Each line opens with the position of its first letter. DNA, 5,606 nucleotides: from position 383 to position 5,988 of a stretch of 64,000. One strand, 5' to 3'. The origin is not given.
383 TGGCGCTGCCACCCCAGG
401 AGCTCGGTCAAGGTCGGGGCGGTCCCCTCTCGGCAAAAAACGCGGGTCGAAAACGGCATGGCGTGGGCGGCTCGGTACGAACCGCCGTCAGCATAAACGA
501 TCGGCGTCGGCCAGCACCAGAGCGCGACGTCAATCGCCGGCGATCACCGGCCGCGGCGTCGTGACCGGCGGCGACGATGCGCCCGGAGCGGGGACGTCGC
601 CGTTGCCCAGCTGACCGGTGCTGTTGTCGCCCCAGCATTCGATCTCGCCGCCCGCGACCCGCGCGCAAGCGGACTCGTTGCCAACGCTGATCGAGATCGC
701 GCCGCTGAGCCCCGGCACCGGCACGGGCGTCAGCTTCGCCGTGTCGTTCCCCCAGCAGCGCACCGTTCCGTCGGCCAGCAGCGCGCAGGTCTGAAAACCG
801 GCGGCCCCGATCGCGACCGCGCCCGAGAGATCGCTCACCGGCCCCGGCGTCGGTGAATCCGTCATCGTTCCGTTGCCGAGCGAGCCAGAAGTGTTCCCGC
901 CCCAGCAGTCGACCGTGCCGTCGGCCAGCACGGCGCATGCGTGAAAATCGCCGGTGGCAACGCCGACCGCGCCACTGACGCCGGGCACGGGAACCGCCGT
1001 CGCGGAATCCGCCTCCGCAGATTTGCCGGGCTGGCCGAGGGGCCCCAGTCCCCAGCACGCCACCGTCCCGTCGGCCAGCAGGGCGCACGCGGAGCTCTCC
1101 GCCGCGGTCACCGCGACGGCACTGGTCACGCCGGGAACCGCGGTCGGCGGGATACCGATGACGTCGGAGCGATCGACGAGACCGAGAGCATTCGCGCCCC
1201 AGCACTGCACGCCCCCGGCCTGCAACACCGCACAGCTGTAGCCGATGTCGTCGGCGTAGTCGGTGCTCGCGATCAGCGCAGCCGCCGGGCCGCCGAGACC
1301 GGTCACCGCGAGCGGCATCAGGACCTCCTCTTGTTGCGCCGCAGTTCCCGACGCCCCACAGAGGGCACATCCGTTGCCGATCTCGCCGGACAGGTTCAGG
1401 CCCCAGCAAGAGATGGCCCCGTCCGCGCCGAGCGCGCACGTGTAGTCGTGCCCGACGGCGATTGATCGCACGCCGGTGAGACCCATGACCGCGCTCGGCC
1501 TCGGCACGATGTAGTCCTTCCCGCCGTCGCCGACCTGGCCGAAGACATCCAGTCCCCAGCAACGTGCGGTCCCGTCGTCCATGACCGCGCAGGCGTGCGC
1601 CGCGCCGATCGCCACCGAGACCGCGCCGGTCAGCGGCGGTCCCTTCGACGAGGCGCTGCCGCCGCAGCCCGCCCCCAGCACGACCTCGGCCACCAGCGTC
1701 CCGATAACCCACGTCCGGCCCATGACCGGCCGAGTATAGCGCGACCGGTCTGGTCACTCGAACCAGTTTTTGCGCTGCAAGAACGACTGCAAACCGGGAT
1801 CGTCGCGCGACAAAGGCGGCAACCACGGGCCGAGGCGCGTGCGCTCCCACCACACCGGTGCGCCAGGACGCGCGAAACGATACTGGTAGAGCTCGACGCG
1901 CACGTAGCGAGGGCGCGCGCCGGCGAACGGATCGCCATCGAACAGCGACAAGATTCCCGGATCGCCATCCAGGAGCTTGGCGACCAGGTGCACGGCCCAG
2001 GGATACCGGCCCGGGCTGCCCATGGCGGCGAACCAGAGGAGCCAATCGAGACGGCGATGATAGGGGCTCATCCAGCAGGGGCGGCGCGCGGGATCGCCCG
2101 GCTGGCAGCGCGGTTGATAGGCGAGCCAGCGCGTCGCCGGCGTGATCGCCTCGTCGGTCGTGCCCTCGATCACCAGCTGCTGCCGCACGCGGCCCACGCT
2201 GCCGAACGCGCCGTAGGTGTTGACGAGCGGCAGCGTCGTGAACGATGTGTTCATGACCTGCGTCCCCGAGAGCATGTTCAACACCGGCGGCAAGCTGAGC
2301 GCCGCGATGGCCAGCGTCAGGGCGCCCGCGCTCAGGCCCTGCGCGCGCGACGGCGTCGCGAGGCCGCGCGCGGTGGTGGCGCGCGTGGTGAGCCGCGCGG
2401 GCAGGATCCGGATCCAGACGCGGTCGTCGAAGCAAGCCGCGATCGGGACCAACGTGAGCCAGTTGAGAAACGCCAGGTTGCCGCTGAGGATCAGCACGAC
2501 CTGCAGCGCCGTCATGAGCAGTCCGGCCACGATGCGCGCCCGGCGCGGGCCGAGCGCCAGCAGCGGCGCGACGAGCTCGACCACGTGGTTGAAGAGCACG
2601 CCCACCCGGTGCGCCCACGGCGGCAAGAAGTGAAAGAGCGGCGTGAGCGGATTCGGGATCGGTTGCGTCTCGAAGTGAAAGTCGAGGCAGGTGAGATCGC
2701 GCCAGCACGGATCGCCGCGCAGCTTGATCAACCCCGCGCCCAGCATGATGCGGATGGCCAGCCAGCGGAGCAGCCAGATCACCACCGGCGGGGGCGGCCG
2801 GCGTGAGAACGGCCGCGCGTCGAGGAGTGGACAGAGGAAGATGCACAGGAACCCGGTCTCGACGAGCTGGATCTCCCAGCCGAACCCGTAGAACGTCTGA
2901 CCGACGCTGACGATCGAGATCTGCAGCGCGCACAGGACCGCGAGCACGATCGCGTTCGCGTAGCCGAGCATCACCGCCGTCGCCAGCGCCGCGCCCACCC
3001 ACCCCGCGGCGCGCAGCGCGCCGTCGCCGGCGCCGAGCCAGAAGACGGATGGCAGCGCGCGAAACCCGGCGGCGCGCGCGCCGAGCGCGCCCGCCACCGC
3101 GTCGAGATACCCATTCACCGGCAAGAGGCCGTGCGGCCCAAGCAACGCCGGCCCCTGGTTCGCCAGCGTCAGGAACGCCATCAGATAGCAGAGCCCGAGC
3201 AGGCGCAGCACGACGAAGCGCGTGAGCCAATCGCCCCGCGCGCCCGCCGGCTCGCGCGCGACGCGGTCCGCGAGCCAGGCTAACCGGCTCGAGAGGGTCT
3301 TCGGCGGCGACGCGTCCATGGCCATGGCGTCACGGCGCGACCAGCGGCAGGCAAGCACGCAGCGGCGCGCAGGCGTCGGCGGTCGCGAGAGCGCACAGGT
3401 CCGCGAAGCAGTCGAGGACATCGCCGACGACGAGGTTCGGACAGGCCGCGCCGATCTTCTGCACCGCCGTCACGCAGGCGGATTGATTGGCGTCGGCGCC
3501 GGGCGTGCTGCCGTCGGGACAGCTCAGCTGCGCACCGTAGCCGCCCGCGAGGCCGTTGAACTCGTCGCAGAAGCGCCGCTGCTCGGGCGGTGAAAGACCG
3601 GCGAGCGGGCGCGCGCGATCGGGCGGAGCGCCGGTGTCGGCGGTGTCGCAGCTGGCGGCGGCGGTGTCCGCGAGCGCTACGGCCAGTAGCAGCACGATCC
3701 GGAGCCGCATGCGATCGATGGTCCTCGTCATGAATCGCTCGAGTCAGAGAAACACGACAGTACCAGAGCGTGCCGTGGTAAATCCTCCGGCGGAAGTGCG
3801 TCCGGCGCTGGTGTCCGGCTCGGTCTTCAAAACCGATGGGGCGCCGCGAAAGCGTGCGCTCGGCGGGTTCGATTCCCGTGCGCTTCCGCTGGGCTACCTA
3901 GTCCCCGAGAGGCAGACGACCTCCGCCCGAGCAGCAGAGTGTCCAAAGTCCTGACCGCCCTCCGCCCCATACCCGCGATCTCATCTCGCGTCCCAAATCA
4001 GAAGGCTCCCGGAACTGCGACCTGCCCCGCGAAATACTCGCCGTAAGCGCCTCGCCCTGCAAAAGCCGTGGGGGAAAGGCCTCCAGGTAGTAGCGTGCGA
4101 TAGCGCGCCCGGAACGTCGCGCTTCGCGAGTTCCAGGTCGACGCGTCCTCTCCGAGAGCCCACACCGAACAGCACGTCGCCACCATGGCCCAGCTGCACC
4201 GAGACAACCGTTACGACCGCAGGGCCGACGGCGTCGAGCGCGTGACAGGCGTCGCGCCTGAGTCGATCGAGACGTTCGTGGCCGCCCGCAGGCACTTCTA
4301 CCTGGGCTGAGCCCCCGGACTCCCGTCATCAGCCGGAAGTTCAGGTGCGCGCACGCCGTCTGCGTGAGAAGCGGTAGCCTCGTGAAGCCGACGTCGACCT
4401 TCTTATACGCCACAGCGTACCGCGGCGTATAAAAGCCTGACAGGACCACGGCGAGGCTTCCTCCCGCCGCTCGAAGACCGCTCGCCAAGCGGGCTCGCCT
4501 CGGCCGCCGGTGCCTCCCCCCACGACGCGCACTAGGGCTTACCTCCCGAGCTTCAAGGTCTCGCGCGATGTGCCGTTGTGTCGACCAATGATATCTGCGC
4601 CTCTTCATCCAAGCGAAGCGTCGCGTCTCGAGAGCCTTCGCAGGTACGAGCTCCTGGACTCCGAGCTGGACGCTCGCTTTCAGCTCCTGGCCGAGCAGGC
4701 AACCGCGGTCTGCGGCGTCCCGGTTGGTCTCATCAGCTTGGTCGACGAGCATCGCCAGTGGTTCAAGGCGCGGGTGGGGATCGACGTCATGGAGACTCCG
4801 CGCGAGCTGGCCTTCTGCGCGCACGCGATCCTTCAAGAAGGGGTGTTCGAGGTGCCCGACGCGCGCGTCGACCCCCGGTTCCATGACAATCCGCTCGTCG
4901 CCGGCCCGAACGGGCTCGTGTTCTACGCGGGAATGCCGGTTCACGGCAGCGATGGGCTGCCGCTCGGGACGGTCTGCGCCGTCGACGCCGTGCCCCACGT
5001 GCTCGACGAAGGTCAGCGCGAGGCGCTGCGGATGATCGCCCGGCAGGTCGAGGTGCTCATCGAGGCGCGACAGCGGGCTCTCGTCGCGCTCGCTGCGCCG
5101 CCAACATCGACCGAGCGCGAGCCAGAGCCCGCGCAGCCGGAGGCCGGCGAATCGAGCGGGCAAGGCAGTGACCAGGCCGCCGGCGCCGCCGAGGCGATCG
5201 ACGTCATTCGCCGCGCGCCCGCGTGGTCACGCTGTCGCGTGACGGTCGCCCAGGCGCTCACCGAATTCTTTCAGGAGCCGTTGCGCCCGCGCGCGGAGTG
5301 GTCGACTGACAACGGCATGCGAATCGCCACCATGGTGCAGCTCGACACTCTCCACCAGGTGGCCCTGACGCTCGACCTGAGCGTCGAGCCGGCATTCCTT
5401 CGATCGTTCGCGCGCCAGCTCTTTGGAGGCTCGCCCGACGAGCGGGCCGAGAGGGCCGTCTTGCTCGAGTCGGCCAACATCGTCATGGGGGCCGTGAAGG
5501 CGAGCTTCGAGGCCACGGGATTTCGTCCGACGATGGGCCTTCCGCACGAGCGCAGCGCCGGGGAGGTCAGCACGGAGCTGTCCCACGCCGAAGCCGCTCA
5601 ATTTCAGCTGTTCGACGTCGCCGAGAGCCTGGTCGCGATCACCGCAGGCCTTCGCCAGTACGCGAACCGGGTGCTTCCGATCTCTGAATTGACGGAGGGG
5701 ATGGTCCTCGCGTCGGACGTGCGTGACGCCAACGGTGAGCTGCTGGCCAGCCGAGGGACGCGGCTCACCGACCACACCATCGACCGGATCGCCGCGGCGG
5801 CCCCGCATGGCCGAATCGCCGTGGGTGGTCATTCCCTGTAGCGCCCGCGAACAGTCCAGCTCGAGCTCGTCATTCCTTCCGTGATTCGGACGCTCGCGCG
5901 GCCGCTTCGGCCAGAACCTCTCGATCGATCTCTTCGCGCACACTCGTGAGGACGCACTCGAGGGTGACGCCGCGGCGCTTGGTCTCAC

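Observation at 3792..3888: tRNA-like gene with anticodon UCA (candidate selC / tRNA-Sec) not in the ORF track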

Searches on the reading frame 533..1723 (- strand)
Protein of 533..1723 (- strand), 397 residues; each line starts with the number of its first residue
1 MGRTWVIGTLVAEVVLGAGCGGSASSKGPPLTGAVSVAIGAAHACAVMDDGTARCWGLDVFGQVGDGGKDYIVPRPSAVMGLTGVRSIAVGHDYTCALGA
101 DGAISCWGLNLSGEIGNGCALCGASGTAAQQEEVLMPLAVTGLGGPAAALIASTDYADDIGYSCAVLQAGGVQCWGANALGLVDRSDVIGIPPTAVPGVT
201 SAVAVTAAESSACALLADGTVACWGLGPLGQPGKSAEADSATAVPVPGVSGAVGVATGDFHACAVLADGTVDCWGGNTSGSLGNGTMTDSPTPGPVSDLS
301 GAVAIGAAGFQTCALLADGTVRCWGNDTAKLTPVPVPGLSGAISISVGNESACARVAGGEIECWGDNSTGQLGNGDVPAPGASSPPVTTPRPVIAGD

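Call 9: search_protein_families(library=pfam, proteins=[window:533-1723:-], max_evalue=0.01)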
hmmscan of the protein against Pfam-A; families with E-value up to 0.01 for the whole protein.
window:533-1723:- (397 aa): 5 families
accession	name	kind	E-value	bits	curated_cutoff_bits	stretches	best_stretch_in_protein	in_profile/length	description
PF25390.1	WD40_RLD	-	9.2e-45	153.9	150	2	121-377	59-335/363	RCC1-like domain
PF13540.12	RCC1_2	-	1.4e-40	136.5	22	6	35-63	2-30/30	Regulator of chromosome condensation (RCC1) repeat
PF00415.24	RCC1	-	1.3e-17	64.5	21.7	2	55-98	6-50/50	Regulator of chromosome condensation (RCC1) repeat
PF25384.1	Alsin_RLD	-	4.5e-06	26.6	100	0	83-117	275-309/405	Alsin RCC1-like domain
PF24644.1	DUF7638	-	0.0096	16.4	27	0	264-275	32-43/106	Domain of unknown function (DUF7638)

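Call 21: find_encoding_contigs(protein=window:533-1723:-, flank=10000, max_places=4)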
Protein window:533-1723:- (397 aa): 18 contigs read that carry it; 4 places shown.
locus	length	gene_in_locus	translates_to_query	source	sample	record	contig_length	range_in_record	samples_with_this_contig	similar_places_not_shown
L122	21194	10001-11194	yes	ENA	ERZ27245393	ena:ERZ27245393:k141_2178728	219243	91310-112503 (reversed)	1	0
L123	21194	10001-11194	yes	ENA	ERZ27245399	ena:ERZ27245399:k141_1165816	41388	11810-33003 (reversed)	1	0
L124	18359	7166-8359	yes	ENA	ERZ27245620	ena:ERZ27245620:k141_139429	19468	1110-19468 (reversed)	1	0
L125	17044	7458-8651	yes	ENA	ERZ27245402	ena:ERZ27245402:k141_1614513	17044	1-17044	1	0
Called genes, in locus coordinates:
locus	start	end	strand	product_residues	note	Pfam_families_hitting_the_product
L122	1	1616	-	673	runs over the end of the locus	PF14312:FG-GAP_2 (weak), PF02412:TSP_3 (faint)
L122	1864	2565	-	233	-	PF12697:Abhydrolase_6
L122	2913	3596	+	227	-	-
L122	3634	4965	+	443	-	-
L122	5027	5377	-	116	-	-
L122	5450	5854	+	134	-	-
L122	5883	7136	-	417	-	PF01590:GAF, PF13185:GAF_2 (weak)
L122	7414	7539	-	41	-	-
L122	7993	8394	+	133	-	-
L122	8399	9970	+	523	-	PF06762:LMF1, PF25179:LMF1_C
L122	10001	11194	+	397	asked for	PF25390:WD40_RLD, PF00415:RCC1 (faint), PF13540:RCC1_2, PF25384:Alsin_RLD (faint), PF25390:WD40_RLD, PF13540:RCC1_2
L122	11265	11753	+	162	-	-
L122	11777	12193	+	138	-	PF20791:Acyl-ACP_TE_C (faint), PF13279:4HBT_2, PF03061:4HBT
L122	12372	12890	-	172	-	PF00160:Pro_isomerase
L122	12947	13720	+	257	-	PF00731:AIRC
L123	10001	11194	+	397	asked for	PF25390:WD40_RLD, PF00415:RCC1 (faint), PF13540:RCC1_2, PF25384:Alsin_RLD (faint), PF25390:WD40_RLD, PF13540:RCC1_2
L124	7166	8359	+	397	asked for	PF25390:WD40_RLD, PF00415:RCC1 (faint), PF13540:RCC1_2, PF25384:Alsin_RLD (faint), PF25390:WD40_RLD, PF13540:RCC1_2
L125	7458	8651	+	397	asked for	PF25390:WD40_RLD, PF00415:RCC1 (faint), PF13540:RCC1_2, PF25384:Alsin_RLD (faint), PF25390:WD40_RLD, PF13540:RCC1_2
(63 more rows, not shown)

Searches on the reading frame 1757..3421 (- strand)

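Call 9: search_protein_families(library=pfam, proteins=[window:1757-3421:-], max_evalue=0.01)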
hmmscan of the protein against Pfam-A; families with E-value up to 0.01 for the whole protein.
window:1757-3421:- (555 aa): 2 families
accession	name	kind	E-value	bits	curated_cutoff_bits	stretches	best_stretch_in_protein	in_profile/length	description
PF06762.20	LMF1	-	2.4e-61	207.1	27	1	178-336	1-161/163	Lipase maturation factor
PF25179.1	LMF1_C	-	6.8e-39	133.5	34.2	1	399-534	1-138/139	Lipase maturation factor C-terminal domain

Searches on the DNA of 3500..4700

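Call 39: search_rna_families(source=window, start=3500, end=4700, threshold=evalue, max_evalue=1)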
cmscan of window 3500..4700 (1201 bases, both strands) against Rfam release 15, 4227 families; matches with E-value up to 1: 2.
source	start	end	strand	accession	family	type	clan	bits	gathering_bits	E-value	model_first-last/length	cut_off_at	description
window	3792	3887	+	RF01852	tRNA-Sec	Gene; tRNA;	CL00001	72.9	47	9.4e-15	1-91/91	no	Selenocysteine transfer RNA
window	4099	4174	-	RF01781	ASdes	Gene; sRNA;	-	17.8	40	0.58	1-68/68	no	ASdes TB sRNA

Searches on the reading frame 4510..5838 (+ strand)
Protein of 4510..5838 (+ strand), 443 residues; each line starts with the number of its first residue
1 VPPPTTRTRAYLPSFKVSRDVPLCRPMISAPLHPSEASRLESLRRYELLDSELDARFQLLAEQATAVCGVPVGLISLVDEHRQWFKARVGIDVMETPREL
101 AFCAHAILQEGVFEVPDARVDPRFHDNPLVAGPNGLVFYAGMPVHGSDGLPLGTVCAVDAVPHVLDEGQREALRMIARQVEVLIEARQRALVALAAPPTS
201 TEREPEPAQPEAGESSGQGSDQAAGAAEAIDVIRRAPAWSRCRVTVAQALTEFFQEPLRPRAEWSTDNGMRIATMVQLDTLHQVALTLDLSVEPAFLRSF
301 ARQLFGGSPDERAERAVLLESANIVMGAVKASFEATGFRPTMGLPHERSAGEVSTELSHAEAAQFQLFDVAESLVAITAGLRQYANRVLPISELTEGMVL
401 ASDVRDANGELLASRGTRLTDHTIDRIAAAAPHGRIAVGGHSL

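Call 9: search_protein_families(library=pfam, proteins=[window:4510-5838:+], max_evalue=0.01)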
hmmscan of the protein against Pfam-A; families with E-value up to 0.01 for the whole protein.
window:4510-5838:+ (443 aa): 2 families
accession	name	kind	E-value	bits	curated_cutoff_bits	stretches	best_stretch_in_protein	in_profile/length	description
PF01590.32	GAF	-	3.2e-15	57.3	22.4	1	52-183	1-132/133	GAF domain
PF13185.12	GAF_2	-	1.5e-07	32.1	28.6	1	52-185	3-136/136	GAF domain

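Call 22: find_encoding_contigs(protein=window:4510-5838:+, flank=10000, max_places=4)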
Protein window:4510-5838:+ (443 aa): no gene with exactly this product is on record in the collection.
